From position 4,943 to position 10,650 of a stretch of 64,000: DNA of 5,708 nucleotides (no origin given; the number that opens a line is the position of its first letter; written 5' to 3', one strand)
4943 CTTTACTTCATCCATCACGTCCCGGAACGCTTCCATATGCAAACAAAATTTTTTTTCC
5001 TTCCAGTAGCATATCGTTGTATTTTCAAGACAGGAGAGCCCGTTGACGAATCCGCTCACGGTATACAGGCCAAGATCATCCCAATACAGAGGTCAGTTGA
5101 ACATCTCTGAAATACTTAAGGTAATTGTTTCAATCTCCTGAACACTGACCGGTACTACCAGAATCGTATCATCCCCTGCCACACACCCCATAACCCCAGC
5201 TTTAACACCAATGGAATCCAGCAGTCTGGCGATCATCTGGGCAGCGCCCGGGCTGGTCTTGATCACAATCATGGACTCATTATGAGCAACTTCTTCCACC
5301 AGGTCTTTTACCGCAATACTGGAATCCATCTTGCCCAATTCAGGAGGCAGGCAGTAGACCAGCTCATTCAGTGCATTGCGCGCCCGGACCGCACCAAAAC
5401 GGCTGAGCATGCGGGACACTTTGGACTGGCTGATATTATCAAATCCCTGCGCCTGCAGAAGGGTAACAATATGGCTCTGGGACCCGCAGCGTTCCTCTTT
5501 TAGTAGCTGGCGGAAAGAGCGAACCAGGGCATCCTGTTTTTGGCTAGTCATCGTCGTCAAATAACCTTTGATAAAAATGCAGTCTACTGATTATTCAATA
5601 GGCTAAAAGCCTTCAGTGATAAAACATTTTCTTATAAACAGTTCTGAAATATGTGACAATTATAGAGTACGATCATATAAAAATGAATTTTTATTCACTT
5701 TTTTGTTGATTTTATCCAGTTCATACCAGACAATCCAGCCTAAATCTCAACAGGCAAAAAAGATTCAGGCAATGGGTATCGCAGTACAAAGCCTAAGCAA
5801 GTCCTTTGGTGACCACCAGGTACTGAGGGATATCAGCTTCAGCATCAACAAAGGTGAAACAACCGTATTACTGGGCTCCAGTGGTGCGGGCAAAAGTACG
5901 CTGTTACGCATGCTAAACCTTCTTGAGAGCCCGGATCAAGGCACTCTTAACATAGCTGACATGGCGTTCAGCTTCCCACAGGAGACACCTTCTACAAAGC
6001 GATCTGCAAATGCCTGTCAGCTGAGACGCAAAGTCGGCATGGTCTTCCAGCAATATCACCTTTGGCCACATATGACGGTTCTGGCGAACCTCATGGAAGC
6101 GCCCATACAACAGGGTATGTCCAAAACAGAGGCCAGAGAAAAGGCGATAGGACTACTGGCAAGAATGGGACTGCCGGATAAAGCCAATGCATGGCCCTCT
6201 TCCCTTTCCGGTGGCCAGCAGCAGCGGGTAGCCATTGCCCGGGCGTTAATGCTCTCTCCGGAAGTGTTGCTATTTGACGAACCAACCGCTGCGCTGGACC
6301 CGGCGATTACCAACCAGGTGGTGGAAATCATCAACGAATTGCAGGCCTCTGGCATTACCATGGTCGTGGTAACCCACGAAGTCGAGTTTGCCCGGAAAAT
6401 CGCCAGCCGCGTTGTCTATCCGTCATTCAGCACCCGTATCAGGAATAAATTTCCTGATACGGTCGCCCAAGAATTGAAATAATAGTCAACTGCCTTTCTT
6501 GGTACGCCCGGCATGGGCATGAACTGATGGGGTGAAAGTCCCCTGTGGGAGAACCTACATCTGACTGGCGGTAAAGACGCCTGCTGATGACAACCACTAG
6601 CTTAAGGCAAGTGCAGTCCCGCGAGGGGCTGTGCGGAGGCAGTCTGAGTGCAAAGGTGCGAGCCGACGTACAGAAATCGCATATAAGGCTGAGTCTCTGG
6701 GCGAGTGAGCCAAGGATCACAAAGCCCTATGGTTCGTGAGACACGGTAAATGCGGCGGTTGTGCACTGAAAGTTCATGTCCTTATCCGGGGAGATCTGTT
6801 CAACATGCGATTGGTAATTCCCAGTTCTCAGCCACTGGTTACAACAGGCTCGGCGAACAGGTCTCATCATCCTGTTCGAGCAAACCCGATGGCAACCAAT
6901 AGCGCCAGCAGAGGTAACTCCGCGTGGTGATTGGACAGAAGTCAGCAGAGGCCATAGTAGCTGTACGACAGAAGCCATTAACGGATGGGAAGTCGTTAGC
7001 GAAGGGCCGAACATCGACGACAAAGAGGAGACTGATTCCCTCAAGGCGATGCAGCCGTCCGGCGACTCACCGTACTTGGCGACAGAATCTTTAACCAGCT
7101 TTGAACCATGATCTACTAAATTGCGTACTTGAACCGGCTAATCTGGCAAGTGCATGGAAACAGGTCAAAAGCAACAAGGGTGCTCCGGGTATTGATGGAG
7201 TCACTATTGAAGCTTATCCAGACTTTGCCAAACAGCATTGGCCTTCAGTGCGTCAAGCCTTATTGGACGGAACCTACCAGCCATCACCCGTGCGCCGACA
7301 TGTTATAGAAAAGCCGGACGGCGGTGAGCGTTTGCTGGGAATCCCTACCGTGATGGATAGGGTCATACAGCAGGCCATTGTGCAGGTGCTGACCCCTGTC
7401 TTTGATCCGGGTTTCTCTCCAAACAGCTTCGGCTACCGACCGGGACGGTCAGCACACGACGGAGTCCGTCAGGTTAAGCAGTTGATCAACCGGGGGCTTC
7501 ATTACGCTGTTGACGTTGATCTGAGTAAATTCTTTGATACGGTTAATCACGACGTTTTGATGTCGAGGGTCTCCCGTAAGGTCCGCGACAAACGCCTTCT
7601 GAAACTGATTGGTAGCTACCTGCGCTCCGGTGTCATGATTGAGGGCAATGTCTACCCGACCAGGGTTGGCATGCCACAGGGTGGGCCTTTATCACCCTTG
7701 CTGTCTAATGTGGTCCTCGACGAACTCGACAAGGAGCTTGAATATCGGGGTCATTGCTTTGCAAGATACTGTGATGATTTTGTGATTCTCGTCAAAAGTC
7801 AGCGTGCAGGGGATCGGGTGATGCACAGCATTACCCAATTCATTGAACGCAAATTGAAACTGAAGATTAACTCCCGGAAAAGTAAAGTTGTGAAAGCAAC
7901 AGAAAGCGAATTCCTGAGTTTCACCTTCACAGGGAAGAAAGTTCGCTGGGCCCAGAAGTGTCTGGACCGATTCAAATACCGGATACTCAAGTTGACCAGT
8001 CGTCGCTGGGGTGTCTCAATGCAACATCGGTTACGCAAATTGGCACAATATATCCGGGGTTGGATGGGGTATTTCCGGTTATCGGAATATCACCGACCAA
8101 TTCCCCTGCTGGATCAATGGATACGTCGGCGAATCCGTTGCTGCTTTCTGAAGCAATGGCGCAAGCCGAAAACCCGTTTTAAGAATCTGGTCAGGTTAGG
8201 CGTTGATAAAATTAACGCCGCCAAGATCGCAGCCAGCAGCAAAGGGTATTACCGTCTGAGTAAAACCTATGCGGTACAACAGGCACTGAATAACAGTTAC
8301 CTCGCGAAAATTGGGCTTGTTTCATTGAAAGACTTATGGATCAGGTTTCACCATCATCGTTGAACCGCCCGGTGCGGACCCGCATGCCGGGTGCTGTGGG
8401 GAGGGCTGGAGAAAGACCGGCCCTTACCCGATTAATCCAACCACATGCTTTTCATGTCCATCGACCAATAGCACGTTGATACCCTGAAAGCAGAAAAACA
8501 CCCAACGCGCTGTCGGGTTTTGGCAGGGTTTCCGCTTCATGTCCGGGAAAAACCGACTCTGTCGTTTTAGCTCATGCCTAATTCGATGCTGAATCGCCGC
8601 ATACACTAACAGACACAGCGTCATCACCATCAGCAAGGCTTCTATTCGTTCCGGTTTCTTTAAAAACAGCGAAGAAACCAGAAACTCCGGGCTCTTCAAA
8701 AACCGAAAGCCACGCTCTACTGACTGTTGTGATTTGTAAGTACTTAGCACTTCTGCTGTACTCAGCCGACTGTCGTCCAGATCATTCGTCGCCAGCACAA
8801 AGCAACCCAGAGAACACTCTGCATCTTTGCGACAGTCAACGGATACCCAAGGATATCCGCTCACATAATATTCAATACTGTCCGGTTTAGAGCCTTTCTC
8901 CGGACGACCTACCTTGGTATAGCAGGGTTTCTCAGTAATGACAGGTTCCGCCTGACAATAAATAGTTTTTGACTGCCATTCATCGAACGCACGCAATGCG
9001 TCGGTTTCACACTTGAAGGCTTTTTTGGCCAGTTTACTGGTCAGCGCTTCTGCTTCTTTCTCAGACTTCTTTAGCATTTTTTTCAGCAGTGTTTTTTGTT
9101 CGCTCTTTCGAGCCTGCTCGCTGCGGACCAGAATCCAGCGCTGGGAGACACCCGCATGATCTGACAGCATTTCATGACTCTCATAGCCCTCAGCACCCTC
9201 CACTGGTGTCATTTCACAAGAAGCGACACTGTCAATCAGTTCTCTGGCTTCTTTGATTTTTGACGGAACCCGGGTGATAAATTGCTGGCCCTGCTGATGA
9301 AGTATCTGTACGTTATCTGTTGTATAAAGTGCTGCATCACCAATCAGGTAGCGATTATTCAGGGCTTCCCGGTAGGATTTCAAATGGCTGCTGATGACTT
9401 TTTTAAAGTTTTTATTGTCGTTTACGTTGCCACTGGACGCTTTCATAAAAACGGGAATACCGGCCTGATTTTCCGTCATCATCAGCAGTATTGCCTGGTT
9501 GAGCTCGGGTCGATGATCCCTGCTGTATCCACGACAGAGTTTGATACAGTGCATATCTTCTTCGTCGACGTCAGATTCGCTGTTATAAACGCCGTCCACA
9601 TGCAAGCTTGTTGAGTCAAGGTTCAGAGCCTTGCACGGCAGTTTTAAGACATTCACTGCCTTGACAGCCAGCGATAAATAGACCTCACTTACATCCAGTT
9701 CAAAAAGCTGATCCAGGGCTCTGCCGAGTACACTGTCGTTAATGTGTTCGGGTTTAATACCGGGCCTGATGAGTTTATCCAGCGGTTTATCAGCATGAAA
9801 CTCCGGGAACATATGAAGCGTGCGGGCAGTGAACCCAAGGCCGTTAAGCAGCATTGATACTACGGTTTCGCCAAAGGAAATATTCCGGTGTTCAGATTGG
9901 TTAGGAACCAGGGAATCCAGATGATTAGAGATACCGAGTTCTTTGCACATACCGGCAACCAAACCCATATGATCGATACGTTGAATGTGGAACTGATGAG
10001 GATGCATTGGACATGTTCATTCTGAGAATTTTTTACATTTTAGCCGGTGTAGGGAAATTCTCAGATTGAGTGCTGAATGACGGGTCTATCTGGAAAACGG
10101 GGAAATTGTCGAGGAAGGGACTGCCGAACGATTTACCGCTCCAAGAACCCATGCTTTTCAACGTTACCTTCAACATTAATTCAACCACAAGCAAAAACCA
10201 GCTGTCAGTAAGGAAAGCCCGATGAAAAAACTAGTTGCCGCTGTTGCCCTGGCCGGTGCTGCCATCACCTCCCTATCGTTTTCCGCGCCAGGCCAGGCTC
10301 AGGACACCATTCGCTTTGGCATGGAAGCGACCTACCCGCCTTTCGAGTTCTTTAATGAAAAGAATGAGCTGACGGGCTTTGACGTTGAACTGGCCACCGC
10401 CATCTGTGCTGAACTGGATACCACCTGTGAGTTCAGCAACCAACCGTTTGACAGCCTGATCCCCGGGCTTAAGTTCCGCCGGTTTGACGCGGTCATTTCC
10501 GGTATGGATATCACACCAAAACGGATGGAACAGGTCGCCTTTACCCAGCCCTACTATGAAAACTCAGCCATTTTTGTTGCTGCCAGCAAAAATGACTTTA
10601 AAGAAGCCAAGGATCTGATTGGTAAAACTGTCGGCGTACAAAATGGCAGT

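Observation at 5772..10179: artP split by a nested mobile element: an IS1634-like IS carrying a group II intron, with an intact 6 bp target duplication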

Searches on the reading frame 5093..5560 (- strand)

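Call 17: search_protein_families(library=ncbifam, proteins=[window:5093-5560:-], max_evalue=0.00001)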
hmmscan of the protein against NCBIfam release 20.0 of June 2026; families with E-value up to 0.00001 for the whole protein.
window:5093-5560:- (155 aa): 5 families
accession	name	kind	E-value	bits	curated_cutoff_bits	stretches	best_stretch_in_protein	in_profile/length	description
NF003457.0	PRK05066.1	equivalog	3.1e-62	208.8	194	1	4-155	2-153/156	transcriptional regulator ArgR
TIGR01529.1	argR_whole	equivalog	6.2e-37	126.9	130.45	1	13-153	4-145/146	arginine repressor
NF002880.0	PRK03341.1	equivalog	3.7e-19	69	200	1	14-137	20-150/170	arginine repressor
NF003281.1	PRK04280.1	equivalog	6.2e-15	55.6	182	1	16-153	9-147/148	transcriptional regulator AhrC/ArgR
NF001680.0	PRK00441.1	equivalog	1.2e-11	44.9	184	1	20-154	13-148/150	arginine repressor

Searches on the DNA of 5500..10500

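Call 3: search_rna_families(source=window, start=5500, end=10500, threshold=evalue, max_evalue=1, show_alignments=4)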
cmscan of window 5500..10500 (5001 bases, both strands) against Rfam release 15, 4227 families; matches with E-value up to 1: 3.
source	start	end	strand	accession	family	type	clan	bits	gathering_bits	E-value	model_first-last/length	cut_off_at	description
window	6615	6780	+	RF02001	group-II-D1D4-3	Intron;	CL00102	128.3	32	3.5e-27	1-170/170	no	Group II catalytic intron D1-D4-3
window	6903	7007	+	RF01998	group-II-D1D4-1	Intron;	CL00102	58.6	35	4.6e-09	1-84/84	no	Group II catalytic intron D1-D4-1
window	8363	8432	+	RF00029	Intron_gpII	Intron;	-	36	40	0.00016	1-77/77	no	Group II catalytic intron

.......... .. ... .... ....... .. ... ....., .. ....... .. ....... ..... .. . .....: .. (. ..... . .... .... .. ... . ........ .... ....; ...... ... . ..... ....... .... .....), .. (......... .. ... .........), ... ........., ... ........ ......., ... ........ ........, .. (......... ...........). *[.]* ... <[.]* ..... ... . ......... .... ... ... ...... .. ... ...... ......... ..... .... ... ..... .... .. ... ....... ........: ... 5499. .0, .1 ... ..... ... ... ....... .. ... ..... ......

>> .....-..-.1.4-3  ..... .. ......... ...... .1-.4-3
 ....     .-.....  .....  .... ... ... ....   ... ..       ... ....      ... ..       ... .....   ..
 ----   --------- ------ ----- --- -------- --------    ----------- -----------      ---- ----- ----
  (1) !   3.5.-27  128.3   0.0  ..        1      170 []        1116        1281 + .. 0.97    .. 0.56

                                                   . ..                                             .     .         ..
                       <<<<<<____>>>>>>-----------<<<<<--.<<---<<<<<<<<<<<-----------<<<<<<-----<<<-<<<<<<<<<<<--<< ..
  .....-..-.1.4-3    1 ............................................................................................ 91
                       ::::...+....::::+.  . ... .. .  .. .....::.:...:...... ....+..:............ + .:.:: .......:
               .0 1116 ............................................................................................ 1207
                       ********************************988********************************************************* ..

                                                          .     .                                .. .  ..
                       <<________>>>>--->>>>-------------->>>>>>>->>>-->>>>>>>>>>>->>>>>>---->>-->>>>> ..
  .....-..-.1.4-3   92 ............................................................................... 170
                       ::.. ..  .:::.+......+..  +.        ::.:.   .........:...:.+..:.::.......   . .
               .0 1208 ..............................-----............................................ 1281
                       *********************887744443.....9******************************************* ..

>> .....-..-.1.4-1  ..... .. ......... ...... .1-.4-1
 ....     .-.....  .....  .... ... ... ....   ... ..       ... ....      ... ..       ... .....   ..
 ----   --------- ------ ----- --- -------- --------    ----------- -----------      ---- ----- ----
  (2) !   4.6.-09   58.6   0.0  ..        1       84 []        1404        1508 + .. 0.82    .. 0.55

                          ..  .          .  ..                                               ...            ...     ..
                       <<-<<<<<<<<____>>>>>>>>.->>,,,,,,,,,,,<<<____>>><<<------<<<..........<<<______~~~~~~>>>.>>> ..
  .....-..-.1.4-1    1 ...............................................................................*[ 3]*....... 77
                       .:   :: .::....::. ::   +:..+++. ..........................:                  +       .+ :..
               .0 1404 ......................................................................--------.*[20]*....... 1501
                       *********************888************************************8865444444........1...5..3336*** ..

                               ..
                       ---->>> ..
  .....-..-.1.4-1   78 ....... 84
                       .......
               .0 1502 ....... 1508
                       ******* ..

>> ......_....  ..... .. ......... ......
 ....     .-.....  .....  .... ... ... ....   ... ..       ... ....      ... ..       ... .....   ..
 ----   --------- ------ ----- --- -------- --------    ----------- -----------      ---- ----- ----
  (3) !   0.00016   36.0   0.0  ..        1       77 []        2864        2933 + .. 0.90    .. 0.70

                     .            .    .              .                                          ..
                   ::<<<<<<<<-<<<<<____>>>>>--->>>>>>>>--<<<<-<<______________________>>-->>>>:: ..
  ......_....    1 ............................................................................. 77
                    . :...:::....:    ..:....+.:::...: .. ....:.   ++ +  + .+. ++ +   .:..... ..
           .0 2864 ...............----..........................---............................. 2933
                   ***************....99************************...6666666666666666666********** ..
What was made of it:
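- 6502..8432 (+): group II intron, bacterial class C (IIC), 1931 nt, 5' GUACG ... 3' CCCGAU. Rfam matches (call 3).
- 6711..6714 (+): EBS1 (CAAG; in this copy pairing extends to CAAGGA, 6711-6716), in a hairpin loop of domain I. The loop position is seen in the D1D4-3 alignment (call 3).
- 8366..8430 (+): intron domains V (8366-8393, CGC in place of the usual AGC triad) and VI (8397-8430, bulged branch-point A at 8426). RF00029 alignment, 36 bits (call 3).
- Checked: The domain V/VI family RF00029 scores 36 bits, just under its gathering score of 40 (call 3).
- The domain V/VI match to RF00029 is 36 bits, below the gathering score of 40 (call 3).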

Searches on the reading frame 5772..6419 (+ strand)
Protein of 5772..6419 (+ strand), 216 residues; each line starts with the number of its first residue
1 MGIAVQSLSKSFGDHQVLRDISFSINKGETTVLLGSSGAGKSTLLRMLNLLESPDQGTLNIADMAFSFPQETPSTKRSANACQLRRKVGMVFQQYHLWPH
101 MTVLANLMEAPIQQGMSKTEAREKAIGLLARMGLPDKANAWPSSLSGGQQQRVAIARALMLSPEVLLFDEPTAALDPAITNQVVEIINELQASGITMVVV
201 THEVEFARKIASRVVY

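Call 4: search_protein_families(library=pfam, proteins=[window:5772-6419:+], max_evalue=0.01)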
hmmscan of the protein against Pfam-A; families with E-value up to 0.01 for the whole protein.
window:5772-6419:+ (216 aa): 8 families
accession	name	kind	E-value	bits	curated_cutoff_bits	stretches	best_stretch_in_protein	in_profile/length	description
PF00005.33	ABC_tran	-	3.5e-38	131.7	25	1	18-173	1-137/137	ABC transporter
PF13304.12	AAA_21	-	2.6e-12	47.9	27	2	144-204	237-300/304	AAA domain, putative AbiEii toxin, Type IV TA system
PF02463.25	SMC_N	-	2.8e-06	27.3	40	1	28-210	24-205/220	RecF/RecN/SMC N terminal domain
PF03193.22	RsgA_GTPase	-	1.5e-05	25.3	30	1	10-49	89-127/174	RsgA GTPase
PF13555.12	AAA_29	-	8.3e-05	22.7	27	1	23-60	17-55/61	P-loop containing region of AAA domain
PF13401.12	AAA_22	-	0.0032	18.2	27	0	31-100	8-33/130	AAA domain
PF05729.18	NACHT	-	0.0046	17.3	26.7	1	30-84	2-54/167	NACHT domain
PF09818.15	ABC_ATPase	-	0.0069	15.9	23.2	0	145-198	158-211/283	P-loop domain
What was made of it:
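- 5772..6419 (+): artP 5' fragment (codons 1-216, ends ...ASRVVY). In the present sequence the ORF runs on into the IS to 6482, adding 20 foreign residues. ABC_tran Pfam match (call 4).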

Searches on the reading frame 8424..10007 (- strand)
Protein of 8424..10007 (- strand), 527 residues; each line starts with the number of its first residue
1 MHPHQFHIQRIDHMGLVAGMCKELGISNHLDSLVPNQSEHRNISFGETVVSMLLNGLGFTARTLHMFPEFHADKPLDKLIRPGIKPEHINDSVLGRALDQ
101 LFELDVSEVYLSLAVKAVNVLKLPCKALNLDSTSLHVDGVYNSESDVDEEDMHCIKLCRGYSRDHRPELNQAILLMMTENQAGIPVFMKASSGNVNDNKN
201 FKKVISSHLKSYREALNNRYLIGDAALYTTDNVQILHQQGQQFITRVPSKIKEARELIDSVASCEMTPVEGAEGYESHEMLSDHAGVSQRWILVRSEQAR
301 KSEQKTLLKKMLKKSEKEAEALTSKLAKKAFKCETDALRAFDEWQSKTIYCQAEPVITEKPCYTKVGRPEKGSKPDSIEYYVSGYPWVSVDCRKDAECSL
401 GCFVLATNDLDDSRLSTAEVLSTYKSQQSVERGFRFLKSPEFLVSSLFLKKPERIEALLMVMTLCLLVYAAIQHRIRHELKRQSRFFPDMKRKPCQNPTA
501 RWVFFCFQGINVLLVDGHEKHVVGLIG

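Call 4: search_protein_families(library=pfam, proteins=[window:8424-10007:-], max_evalue=0.01)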
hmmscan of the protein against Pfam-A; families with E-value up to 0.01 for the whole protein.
window:8424-10007:- (527 aa): 2 families
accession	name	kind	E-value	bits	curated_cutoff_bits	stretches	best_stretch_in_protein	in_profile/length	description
PF14104.11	DUF4277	-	3.1e-37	127.7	25.4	1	7-114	2-108/109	Domain of unknown function (DUF4277)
PF01609.27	DDE_Tnp_1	-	1.6e-12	48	23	1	173-467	37-199/200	Transposase DDE domain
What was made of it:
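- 8424..10007 (-): truncated IS1634-family transposase ORF, 527 aa. The last two codons and the stop (8424-8432) are intron sequence. DUF4277 + DDE_Tnp_1 (call 4).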

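Call 9: find_encoding_contigs(protein=window:8424-10007:-, flank=6000, max_places=10)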
Protein window:8424-10007:- (527 aa): no gene with exactly this product is on record in the collection.

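Call 11: find_related_loci(query=window:8424-10007:-, collection=genome_contigs, flank=5000)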
Query window:8424-10007:- (527 aa) in genome_contigs; peptide patterns used: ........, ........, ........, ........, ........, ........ (x = any residue, [..] = any of these).
218 stretches matched a pattern; 122 encode a relative of the query (tblastn E <= 1e-3); the best 80 are kept; 79 distinct loci.
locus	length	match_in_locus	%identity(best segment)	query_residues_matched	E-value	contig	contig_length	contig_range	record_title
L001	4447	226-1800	88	1-525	0e+0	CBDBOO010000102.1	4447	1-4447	MAG: Endozoicomonas sp. isolate fbf237cf-7764-407e-80f3-2c6cd29f26dc genome assembly, contig: contig_102, whole genome s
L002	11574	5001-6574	85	1-525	0e+0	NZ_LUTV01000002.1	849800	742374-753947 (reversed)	Endozoicomonas ascidiicola strain AVMART05 scaffold_1, whole genome shotgun sequence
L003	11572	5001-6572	60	1-525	0e+0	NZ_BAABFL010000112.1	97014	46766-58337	Kistimonas scapharcae strain JCM 17805 sequence112, whole genome shotgun sequence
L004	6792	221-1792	59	1-525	0e+0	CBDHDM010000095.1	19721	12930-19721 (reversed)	MAG: Endozoicomonas sp. isolate d02949b9-6f41-4675-acba-c16c0c6ff2bf genome assembly, contig: contig_94, whole genome sh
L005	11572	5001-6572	59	1-525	0e+0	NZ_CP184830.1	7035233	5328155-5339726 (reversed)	Endozoicomonas sp. ALC020 chromosome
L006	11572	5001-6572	59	1-525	0e+0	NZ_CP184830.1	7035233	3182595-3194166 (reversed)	Endozoicomonas sp. ALC020 chromosome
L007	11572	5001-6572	59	1-525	0e+0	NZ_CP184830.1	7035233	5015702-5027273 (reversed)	Endozoicomonas sp. ALC020 chromosome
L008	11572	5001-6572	59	1-525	0e+0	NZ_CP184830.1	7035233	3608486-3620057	Endozoicomonas sp. ALC020 chromosome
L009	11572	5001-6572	59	1-525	0e+0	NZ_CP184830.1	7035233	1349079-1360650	Endozoicomonas sp. ALC020 chromosome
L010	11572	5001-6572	59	1-525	0e+0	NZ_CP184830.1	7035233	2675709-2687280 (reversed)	Endozoicomonas sp. ALC020 chromosome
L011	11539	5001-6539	52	6-525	0e+0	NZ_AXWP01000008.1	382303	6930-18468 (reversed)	Psychromonas arctica DSM 14288 H592DRAFT_scaffold00003.3_C, whole genome shotgun sequence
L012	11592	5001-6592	80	3-525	0e+0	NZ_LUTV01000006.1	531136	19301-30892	Endozoicomonas ascidiicola strain AVMART05 scaffold_5, whole genome shotgun sequence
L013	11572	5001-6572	59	1-525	0e+0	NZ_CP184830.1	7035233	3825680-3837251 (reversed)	Endozoicomonas sp. ALC020 chromosome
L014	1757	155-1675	52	11-525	0e+0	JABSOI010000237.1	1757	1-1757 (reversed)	MAG: Alteromonadaceae bacterium isolate DT_4 DT-Alteromonadaceae-1_scaffold_238, whole genome shotgun sequence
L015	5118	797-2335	51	6-525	0e+0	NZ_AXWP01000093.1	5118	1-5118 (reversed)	Psychromonas arctica DSM 14288 H592DRAFT_scaffold00064.64_C, whole genome shotgun sequence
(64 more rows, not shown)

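Call 17: search_protein_families(library=ncbifam, proteins=[window:8424-10007:-], max_evalue=0.00001)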
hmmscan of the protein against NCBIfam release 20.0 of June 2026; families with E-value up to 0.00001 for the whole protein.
window:8424-10007:- (527 aa): 3 families
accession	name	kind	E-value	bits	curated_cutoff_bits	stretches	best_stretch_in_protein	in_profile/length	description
NF033559.2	transpos_IS1634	equivalog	6.3e-102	342.1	100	1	8-520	3-462/483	IS1634 family transposase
NF033592.1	transpos_IS4_1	equivalog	2e-11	43.6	115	0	39-282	22-229/332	IS4 family transposase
NF033539.1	transpos_IS1380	equivalog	3.9e-08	32.3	180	1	16-310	17-307/419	IS1380 family transposase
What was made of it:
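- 8424..10007 (-): NF033559 342 bits (call 17).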
